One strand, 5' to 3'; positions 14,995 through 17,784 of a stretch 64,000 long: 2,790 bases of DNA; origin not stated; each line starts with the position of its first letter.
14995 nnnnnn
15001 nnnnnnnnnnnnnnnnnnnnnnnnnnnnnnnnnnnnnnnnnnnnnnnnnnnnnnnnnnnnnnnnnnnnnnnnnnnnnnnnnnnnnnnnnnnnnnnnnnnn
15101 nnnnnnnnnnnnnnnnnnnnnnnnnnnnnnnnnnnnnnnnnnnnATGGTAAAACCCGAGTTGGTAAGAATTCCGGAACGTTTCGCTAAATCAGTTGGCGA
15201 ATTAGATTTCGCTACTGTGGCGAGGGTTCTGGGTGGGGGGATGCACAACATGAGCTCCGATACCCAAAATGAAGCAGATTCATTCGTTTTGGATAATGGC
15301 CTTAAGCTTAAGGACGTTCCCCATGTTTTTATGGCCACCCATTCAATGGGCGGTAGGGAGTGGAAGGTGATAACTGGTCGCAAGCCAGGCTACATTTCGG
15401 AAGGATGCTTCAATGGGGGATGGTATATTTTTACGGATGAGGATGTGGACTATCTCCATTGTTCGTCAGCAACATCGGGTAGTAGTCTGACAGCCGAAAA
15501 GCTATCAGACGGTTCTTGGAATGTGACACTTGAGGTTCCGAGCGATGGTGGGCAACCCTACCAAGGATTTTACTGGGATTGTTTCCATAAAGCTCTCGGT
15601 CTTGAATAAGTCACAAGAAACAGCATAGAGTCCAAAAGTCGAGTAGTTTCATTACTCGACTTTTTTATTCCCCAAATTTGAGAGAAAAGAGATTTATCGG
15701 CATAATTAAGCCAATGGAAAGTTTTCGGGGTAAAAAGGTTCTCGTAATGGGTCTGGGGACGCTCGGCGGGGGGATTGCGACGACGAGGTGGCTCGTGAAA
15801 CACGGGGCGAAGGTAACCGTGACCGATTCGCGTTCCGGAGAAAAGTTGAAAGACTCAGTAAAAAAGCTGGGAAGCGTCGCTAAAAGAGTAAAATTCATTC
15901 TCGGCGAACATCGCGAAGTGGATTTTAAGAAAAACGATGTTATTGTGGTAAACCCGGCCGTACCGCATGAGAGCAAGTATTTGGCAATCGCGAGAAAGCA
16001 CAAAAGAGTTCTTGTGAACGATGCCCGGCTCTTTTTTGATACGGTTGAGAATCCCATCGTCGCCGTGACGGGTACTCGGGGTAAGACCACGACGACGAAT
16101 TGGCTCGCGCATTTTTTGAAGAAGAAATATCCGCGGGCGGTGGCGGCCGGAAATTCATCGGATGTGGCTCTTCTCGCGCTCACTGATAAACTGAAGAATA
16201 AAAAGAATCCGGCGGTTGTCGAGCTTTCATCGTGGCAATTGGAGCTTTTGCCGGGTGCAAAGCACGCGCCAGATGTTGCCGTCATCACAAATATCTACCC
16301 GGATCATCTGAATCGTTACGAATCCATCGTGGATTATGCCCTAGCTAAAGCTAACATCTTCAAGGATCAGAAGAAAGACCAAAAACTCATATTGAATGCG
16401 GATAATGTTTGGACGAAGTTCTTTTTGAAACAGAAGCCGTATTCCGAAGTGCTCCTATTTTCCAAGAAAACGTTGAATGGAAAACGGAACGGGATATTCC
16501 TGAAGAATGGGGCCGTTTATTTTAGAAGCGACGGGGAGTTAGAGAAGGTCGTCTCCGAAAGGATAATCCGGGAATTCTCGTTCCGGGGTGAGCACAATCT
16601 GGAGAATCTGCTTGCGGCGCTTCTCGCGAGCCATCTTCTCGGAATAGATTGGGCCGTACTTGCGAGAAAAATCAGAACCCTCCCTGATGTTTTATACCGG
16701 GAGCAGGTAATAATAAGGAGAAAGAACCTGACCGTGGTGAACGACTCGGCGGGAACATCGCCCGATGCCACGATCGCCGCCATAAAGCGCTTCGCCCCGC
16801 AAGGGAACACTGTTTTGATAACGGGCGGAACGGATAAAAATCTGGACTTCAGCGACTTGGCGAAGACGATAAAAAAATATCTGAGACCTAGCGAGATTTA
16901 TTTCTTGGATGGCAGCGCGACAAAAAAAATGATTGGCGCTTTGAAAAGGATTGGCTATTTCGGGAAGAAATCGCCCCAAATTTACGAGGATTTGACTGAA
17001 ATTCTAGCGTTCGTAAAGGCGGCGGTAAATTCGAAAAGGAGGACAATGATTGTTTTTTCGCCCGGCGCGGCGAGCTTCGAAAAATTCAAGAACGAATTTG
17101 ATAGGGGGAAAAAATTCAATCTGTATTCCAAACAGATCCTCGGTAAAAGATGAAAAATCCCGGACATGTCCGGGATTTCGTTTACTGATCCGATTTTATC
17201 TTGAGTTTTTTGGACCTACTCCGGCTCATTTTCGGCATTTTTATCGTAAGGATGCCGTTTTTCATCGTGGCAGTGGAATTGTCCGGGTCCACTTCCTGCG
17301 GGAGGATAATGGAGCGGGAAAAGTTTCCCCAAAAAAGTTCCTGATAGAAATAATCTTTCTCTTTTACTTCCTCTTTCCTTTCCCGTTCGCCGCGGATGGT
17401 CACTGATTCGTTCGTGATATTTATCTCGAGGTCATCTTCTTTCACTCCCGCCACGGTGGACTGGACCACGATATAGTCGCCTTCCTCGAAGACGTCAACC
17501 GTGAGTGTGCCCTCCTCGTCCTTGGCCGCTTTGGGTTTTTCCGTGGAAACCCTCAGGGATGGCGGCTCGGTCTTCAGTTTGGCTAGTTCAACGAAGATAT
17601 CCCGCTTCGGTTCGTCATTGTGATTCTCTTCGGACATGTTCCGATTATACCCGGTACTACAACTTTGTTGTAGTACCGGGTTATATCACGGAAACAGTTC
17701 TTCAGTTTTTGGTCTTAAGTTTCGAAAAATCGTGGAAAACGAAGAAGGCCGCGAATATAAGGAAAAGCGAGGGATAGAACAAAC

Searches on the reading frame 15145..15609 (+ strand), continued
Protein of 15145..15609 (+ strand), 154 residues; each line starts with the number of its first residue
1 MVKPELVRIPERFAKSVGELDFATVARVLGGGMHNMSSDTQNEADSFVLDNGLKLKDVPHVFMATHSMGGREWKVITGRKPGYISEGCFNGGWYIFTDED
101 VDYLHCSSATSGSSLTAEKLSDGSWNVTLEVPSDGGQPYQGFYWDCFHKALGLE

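Call 85: find_encoding_contigs(protein=P0012, flank=1500, max_places=4)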
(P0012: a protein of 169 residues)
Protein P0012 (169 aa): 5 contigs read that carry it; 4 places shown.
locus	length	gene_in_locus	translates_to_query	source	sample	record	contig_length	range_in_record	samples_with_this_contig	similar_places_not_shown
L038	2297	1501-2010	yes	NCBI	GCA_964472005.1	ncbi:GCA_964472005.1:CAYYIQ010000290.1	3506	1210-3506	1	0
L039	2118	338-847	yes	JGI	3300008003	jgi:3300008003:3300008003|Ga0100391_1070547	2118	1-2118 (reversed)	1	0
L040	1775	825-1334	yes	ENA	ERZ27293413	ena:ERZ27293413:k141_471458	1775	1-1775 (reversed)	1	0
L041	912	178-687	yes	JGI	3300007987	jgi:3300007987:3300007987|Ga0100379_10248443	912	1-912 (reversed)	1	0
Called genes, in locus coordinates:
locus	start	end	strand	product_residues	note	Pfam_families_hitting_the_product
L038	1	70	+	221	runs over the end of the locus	PF10677:DUF2490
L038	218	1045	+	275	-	PF07224:Chlorophyllase (weak), PF00561:Abhydrolase_1 (weak), PF12146:Hydrolase_4 (faint), PF12697:Abhydrolase_6 (faint)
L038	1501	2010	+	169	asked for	-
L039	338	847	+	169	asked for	-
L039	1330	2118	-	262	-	?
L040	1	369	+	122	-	?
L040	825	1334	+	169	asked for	-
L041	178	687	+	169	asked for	-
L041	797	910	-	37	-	?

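Call 95: search_solved_structures(query=A1, max_evalue=1)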
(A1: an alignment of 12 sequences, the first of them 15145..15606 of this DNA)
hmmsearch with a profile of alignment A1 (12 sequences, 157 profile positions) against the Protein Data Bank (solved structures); distinct sequences matched with E-value up to 1: 5.
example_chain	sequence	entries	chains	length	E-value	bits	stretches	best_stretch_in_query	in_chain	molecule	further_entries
1m5t_A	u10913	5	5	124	0.39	13.4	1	37-79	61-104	cell division response regulator DivK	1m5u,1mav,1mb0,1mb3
1q2z_A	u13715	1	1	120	0.6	12.8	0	80-114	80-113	ATP-dependent DNA helicase II, 80 kDa subunit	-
1rw2_A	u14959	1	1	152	0.77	12.5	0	80-114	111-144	ATP-dependent DNA helicase II, 80 kDa subunit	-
6vqq_A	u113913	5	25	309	0.83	12.4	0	10-60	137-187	Formate-nitrite transporter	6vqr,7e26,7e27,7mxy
2mw1_A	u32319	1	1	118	0.97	12.1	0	75-95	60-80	Lipocalin-like protein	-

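Call 97: fold_search(model_id=the predicted structure, library=pdb)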
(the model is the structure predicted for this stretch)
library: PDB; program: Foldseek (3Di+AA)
matches with E <= 10: 1037; with E <= 0.001: 0
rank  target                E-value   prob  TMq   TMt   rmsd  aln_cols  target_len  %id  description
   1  8vo2                  1.6e-03  0.84  0.28  0.29  11.1       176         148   10  Pathogenesis related 10-10 C59S mutant (released 2024-10-23)
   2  4m9b_A                4.6e-03  0.66  0.25  0.25  10.3       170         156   13  Crystal structure of Apo Ara h 8 (released 2013-11-27)
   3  6v8j_B                4.9e-03  0.63  0.25  0.25  10.3       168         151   11  Crystal structure of Ara h 8.0201 (released 2020-12-16)
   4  6v8h_G                6.1e-03  0.60  0.24  0.24  10.5       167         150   10  Crystal structure of Ara h 8.0201 (released 2020-12-16)
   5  6v8h_A                7.8e-03  0.54  0.24  0.25  10.5       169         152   11  Crystal structure of Ara h 8.0201 (released 2020-12-16)
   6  6aww_E                9.2e-03  0.60  0.26  0.27  10.2       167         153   13  Structure of PR 10 Allergen Ara h 8.01 in complex with 3-Hydroxy-2-naphthoic acid (released 2018-09-12)
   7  1icx                  9.8e-03  0.57  0.27  0.27  12.9       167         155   11  CRYSTAL STRUCTURE OF PATHOGENESIS-RELATED PROTEIN LLPR10.1A FROM YELLOW LUPINE (released 2002-07-10)
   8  6v8s_J                1.2e-02  0.38  0.22  0.23  11.1       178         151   10  Crystal structure of Ara h 8.0201 (released 2020-12-16)
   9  1ifv_A                1.4e-02  0.57  0.28  0.28  10.4       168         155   10  CRYSTAL STRUCTURE OF PATHOGENESIS-RELATED PROTEIN LLPR10.1B FROM YELLOW LUPINE (released 2002-07-10)
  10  3e85                  1.5e-02  0.30  0.21  0.21  11.3       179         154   11  Crystal Structure of Pathogenesis-related Protein LlPR-10.2B from yellow lupine in complex with Diphenylurea (released 2009-03-03)
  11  2qpv_A                1.6e-02  0.69  0.28  0.32  10.2       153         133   10  Crystal structure of uncharacterized protein Atu1531 (released 2007-08-07)
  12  1xdf_A                1.9e-02  0.41  0.26  0.26  10.6       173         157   14  Crystal structure of pathogenesis-related protein LlPR-10.2A from yellow lupine (released 2005-02-15)
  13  6v8l_A                2.3e-02  0.54  0.29  0.30   9.7       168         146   11  Crystal structure of Ara h 8.0201 (released 2020-12-16)
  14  6sjj_C                2.3e-02  0.47  0.29  0.28  12.6       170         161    8  A new modulated crystal structure of ANS complex of St John's wort Hyp-1 protein with 36 protein molecules in the asym (released 2020-06-24)
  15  6ka2_B                2.5e-02  0.57  0.31  0.31  12.7       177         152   10  Crystal structure of a Thebaine synthase from Papaver somniferum in complex with TBN (released 2020-06-24)
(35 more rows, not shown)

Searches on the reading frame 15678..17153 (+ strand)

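Call 6: search_protein_families(library=pfam, proteins=[window:15678-17153:+], max_evalue=0.1)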
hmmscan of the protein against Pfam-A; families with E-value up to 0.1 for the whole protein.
window:15678-17153:+ (491 aa): 10 families
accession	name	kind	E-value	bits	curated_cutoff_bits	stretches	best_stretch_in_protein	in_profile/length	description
PF08245.18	Mur_ligase_M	-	5.3e-33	115.1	24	1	130-317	1-199/200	Mur ligase middle domain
PF21799.2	MurD-like_N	-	1.1e-10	42.1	27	1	19-108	1-82/88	Mur ligase MurD-like, N-terminal domain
PF13241.12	NAD_binding_7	-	0.00011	23.2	22.1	1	16-116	5-92/104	Putative NAD(P)-binding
PF02875.26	Mur_ligase_C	-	0.00013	23.2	28.4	1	343-449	4-114/127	Mur ligase, glutamate ligase domain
PF03807.23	F420_oxidored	-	0.0045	18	21.6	1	21-91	2-65/94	NADP oxidoreductase coenzyme F420-dependent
PF02737.24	3HCDH_N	-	0.0048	17.3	22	1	20-70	1-48/180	3-hydroxyacyl-CoA dehydrogenase, NAD binding domain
PF01488.26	Shikimate_DH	-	0.03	14.8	24.3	1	13-90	7-80/138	Shikimate / quinate 5-dehydrogenase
PF08659.16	KR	-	0.037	14.4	22.6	1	22-65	4-49/180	KR domain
PF03853.21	YjeF_N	-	0.066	13.6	24.9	0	19-84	26-93/169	YjeF-related protein N-terminus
PF08241.18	Methyltransf_11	-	0.077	14.1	21.2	0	32-120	7-95/95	Methyltransferase domain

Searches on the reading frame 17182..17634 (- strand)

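Call 99: search_protein_families(library=pfam, proteins=[window:17182-17634:-], max_evalue=0.00001)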
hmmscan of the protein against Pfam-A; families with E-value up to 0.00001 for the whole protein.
window:17182-17634:- (150 aa): 3 families
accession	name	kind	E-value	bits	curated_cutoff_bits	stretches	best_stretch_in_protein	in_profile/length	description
PF00011.27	HSP20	-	1.4e-21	76.9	20.8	1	49-143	3-95/102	Hsp20/alpha crystallin family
PF04969.22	CS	-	1.2e-06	29.9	21.3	1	55-135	14-78/78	CS domain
PF17886.7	ArsA_HSP20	-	5.3e-06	26.3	22.5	0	56-133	5-63/63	HSP20-like domain found in ArsA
